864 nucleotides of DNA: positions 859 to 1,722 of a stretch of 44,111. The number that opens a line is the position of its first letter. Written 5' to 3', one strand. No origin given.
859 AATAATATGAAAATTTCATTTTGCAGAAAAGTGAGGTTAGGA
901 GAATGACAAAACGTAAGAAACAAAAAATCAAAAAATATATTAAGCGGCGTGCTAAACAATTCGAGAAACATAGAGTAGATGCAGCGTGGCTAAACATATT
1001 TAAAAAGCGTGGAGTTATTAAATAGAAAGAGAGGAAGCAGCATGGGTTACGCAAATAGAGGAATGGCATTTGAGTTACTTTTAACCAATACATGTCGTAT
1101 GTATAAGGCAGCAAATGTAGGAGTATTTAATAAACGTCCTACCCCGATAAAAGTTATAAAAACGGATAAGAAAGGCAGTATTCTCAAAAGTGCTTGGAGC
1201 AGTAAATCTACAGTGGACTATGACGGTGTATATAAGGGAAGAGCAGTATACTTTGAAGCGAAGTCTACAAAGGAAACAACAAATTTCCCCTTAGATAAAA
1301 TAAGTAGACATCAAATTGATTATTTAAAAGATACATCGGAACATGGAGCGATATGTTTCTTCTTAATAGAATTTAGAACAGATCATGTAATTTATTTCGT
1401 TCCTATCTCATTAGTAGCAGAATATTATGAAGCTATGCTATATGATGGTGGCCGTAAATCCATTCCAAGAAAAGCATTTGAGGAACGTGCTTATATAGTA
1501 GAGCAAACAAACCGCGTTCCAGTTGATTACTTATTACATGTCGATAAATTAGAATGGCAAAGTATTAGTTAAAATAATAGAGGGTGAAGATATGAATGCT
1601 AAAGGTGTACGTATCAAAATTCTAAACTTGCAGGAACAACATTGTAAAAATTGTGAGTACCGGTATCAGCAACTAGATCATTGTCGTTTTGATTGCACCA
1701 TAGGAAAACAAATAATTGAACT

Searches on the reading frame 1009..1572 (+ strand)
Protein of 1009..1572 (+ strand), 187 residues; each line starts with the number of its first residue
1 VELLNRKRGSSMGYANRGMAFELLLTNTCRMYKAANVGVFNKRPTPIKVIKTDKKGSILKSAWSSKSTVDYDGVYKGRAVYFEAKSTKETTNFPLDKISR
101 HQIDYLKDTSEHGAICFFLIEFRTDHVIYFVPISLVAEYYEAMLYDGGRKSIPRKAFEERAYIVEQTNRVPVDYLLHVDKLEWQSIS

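Call 61: search_protein_families(library=pfam, proteins=[window:1009-1572:+], max_evalue=0.001)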
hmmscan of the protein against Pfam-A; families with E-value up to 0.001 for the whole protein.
window:1009-1572:+ (187 aa): 1 family
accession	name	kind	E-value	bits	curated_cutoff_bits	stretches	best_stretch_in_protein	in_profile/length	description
PF03838.20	RecU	-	7.8e-46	156.4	25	1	17-179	1-162/162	Recombination protein U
